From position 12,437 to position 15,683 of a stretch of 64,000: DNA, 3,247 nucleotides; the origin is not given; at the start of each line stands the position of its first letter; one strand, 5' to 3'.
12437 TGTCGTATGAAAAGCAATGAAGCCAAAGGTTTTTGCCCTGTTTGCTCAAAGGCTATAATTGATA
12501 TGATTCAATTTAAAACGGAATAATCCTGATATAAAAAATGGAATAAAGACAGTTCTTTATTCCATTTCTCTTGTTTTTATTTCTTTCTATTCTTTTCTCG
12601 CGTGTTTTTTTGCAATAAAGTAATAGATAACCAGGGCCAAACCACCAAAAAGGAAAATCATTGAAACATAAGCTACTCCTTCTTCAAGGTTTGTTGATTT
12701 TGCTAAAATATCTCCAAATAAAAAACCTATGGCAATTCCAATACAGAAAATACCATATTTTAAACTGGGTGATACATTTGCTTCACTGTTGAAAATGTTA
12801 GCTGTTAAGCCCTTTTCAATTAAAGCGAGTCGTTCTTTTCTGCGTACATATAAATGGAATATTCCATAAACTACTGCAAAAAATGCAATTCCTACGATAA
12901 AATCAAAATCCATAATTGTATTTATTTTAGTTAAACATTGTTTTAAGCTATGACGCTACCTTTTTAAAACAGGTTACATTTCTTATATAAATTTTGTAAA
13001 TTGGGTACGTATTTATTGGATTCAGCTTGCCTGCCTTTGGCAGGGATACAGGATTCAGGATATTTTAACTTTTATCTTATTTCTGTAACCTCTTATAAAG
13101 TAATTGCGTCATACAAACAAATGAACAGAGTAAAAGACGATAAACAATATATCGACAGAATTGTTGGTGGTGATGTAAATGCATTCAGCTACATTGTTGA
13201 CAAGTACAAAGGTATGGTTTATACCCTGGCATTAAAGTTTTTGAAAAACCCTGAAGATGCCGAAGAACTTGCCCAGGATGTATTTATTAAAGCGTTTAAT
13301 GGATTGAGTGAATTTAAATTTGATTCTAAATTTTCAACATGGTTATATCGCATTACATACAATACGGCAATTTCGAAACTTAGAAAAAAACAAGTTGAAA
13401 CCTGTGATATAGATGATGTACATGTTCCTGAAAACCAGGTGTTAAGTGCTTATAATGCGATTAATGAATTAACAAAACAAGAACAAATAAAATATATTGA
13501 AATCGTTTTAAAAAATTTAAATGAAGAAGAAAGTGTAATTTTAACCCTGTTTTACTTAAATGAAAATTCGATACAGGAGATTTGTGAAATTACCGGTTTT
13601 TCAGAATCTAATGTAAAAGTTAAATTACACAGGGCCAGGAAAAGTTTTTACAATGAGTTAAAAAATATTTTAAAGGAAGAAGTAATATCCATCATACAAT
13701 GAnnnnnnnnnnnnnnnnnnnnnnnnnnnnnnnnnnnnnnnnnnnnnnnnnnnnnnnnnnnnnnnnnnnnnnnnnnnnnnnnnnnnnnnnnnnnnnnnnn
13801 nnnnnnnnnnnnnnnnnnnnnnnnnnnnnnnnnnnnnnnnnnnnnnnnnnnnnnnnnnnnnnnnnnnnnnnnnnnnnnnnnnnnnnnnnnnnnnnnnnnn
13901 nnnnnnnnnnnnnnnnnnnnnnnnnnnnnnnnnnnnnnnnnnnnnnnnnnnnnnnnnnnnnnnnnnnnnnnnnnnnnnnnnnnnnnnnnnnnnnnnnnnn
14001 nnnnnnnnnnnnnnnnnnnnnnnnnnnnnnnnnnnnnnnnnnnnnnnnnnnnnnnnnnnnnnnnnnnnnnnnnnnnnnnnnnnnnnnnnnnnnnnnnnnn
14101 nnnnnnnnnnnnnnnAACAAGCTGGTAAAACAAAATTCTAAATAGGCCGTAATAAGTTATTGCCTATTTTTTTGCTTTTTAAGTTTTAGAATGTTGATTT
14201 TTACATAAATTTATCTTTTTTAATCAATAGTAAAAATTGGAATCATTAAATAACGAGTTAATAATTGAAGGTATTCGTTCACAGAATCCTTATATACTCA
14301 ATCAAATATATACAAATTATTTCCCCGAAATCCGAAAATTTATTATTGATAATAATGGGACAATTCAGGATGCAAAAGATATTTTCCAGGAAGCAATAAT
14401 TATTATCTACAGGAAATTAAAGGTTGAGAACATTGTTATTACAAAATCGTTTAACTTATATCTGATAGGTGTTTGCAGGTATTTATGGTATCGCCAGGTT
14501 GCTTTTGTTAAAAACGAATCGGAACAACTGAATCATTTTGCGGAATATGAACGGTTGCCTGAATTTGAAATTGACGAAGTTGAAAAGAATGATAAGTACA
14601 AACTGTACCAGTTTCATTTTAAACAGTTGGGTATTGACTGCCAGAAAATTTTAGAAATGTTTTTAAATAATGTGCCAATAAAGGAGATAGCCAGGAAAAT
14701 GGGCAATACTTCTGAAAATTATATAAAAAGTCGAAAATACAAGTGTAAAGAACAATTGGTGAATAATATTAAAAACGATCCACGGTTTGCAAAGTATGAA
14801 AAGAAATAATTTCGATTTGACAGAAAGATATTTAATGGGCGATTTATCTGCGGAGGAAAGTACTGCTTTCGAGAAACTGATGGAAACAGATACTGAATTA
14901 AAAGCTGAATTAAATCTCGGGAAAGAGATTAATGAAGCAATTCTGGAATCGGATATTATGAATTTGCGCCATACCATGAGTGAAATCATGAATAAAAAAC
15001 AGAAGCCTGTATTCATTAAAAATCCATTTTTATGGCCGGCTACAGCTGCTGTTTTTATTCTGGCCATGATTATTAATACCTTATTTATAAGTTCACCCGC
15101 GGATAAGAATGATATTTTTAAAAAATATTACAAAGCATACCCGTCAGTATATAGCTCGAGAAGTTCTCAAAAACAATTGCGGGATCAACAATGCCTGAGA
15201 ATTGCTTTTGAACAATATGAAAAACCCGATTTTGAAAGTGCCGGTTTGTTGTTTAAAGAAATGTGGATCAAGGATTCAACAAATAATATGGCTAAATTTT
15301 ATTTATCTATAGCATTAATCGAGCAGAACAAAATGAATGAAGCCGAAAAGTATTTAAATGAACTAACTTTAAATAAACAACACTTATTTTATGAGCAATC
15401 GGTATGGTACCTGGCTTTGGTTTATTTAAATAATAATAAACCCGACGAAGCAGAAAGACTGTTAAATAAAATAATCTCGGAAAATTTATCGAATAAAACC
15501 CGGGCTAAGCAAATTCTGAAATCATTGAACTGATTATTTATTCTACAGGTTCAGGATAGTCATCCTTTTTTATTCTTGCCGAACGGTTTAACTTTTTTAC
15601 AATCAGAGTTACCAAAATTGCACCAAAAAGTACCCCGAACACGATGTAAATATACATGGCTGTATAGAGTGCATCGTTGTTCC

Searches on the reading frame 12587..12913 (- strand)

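Call 17: search_protein_families(library=pfam, proteins=[window:12587-12913:-], max_evalue=0.001)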
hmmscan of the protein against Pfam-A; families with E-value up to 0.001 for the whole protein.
window:12587-12913:- (108 aa): 1 family
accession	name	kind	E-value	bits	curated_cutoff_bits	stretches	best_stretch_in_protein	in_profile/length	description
PF19762.4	DUF6249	-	8.5e-19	67.9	33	1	5-102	6-104/104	Domain of unknown function (DUF6249)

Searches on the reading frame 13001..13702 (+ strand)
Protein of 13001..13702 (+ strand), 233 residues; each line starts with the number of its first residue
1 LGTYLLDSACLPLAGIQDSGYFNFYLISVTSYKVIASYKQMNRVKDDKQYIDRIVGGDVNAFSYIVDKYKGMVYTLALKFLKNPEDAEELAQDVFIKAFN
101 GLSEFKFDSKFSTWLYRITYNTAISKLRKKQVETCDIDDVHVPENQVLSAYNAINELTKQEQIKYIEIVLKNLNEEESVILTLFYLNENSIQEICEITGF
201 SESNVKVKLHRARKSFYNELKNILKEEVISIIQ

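Call 5: search_protein_families(library=pfam, proteins=[window:13001-13702:+], max_evalue=0.01)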
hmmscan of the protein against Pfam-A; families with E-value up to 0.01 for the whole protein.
window:13001-13702:+ (233 aa): 4 families
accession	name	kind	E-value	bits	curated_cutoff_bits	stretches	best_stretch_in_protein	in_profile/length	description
PF04542.20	Sigma70_r2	-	9.3e-18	64.2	24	1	66-131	2-69/71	Sigma-70 region 2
PF08281.18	Sigma70_r4_2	-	2.7e-12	46.6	25.7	1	170-214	8-52/54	Sigma-70, region 4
PF04545.22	Sigma70_r4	-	4e-06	26.7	24.1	1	169-214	1-46/50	Sigma-70, region 4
PF14163.11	SieB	-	0.0068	16.5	26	0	153-193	58-98/147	Super-infection exclusion protein B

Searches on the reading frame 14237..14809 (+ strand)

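Call 3: search_protein_families(library=pfam, proteins=[window:14237-14809:+], max_evalue=1)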
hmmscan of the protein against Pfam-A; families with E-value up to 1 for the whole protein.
window:14237-14809:+ (190 aa): 1 family
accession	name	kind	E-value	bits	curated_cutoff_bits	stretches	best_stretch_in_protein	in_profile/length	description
PF08281.18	Sigma70_r4_2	-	0.034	14.3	25.7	1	133-169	13-49/54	Sigma-70, region 4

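Call 15: search_protein_families(library=ncbifam, proteins=[window:14237-14809:+], max_evalue=0.1)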
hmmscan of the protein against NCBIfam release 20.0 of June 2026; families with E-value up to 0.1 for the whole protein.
window:14237-14809:+ (190 aa): 14 families
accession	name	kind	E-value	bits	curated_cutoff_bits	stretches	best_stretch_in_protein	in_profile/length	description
TIGR02937.1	sigma70-ECF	superfamily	4.3e-09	36.2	42.9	1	21-176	3-163/165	sigma-70 family RNA polymerase sigma factor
TIGR02985.1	Sig70_bacteroi1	subfamily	3.9e-08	33.7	126.4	1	22-175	4-159/162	RNA polymerase sigma-70 factor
TIGR02952.1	Sig70_famx2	equivalog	6.1e-07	29.5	206.45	1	19-170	11-162/170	ECF subfamily RNA polymerase sigma factor, BldN family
TIGR02989.1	Sig-70_gvs1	subfamily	5.2e-06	26.5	124.55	1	24-161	6-142/158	RNA polymerase sigma-70 factor, Rhodopirellula/Verrucomicrobium family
NF006930.0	PRK09415.1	subfamily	0.00028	20.8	198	1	18-180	15-177/179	RNA polymerase factor sigma C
NF058625.1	sigma_PG0214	equivalog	0.0011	18.8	130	1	44-161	29-145/170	GFO_1088 family ECF-type sigma factor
NF007215.0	PRK09637.1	equivalog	0.0013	18.8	212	1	21-179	3-155/181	RNA polymerase sigma factor SigZ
NF007216.0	PRK09638.1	equivalog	0.0028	17.4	194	1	7-180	6-176/180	RNA polymerase sigma factor SigY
TIGR02950.1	SigM_subfam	subfamily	0.0072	16.2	147.95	1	21-175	2-155/159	RNA polymerase sigma factor, SigM family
NF009179.0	PRK12527.1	equivalog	0.038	14.1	162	1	27-156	3-132/159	RNA polymerase sigma factor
NF041727.1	ECF_sigma_FecI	equivalog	0.047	13.7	260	1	18-114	10-105/169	ferric citrate uptake sigma factor FecI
NF007227.0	PRK09645.1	subfamily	0.048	13.6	202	1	19-169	13-161/177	sigma-70 family RNA polymerase sigma factor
NF009183.0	PRK12531.1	equivalog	0.057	13.1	353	0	11-85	19-92/194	RNA polymerase sigma factor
TIGR02959.1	SigZ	equivalog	0.058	13.2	168.65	0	27-179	3-149/170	RNA polymerase sigma factor SigZ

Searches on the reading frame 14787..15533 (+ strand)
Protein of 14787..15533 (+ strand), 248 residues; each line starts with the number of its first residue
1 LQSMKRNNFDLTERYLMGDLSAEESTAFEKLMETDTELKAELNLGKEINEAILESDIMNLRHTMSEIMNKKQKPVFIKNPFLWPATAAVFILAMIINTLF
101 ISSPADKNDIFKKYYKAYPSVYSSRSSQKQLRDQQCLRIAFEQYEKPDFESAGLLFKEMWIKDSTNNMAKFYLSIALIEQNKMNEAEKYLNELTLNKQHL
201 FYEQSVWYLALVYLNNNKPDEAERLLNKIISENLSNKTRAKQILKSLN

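Call 3: search_protein_families(library=pfam, proteins=[window:14787-15533:+], max_evalue=1)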
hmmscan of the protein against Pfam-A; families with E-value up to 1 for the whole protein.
window:14787-15533:+ (248 aa): 16 families
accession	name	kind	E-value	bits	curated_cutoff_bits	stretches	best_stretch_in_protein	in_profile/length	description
PF14559.12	TPR_19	-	3.8e-09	37.2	25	2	148-198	6-56/68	Tetratricopeptide repeat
PF07719.23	TPR_2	-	1.2e-05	25.5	27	1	207-233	5-31/34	Tetratricopeptide repeat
PF13174.12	TPR_6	-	5.3e-05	24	26.3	1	207-232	4-29/33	Tetratricopeptide repeat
PF25063.1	ARM_TT21_C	-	0.0009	19.6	35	1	138-236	26-128/209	Tetratricopeptide repeat protein 21 C-terminal ARM domain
PF13428.12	TPR_14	-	0.0013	19.7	23.5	1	207-232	5-30/44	Tetratricopeptide repeat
PF12895.13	ANAPC3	-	0.0018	18.9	27.2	2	163-228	19-81/82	Anaphase-promoting complex, cyclosome, subunit 3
PF10858.15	DUF2659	-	0.003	17.7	27.7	1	173-243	136-212/216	Protein of unknown function (DUF2659)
PF13181.12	TPR_8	-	0.0046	17.5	25.7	0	209-233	7-31/34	Tetratricopeptide repeat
PF01535.26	PPR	-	0.0049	17.5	25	0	213-233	10-30/31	PPR repeat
PF13374.12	TPR_10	-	0.0073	16.7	27.5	0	209-226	8-25/42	Tetratricopeptide repeat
PF00515.34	TPR_1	-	0.0085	16.3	27.8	1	209-233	7-31/34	Tetratricopeptide repeat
PF13432.12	TPR_16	-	0.019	15.8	32.7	1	175-230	5-58/65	Tetratricopeptide repeat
PF10938.13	YfdX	-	0.037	14.5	26.6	0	209-230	119-140/149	YfdX protein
PF17776.6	NLRC4_HD2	-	0.11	13.4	33.1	1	3-70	45-116/121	NLRC4 helical domain HD2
PF13424.12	TPR_12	-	0.11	13.1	30.1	0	173-192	51-70/77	Tetratricopeptide repeat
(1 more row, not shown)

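Call 15: search_protein_families(library=ncbifam, proteins=[window:14787-15533:+], max_evalue=0.1)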
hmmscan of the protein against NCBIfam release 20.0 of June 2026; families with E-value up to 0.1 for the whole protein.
window:14787-15533:+ (248 aa): 11 families
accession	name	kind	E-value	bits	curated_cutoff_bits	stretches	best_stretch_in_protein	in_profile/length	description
TIGR02917.1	PEP_TPR_lipo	equivalog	8.8e-06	23.9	312.2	1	143-236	271-362/899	XrtA/PEP-CTERM system TPR-repeat protein PrsT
TIGR02552.1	LcrH_SycD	equivalog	0.00046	19.9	104.8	1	134-236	19-119/136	SycD/LcrH family type III secretion system chaperone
NF052415.1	T3SS_chap_SctY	equivalog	0.0013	19.2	70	0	209-238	46-75/106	type III secretion apparatus assembly chaperone SctY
TIGR00540.1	TPR_hemY_coli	hypoth_equivalog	0.0055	15.5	142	1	120-243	70-191/385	heme biosynthesis-associated TPR protein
TIGR02795.1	tol_pal_ybgF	equivalog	0.0059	17.2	90.1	1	138-232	7-105/119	tol-pal system protein YbgF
NF010501.0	PRK13920.1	subfamily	0.0075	15.9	225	1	12-55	8-51/213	putative anti-sigmaE protein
NF052375.1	antisigma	equivalog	0.01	15.9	100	1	11-43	1-33/217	anti-sigma factor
TIGR03504.1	FimV_Cterm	subfamily_domain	0.014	15.4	30.65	1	209-247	5-44/44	FimV/HubP family polar landmark protein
TIGR00756.2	PPR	repeat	0.024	14.7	20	0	213-234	10-31/35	pentatricopeptide repeat protein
NF052304.1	CdsG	equivalog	0.036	14.3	170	1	148-238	23-112/133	CdsG family type III secretion system protein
NF052400.1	M48_BAM_BepA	equivalog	0.038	12.7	570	0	175-236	279-340/483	beta-barrel assembly-enhancing protease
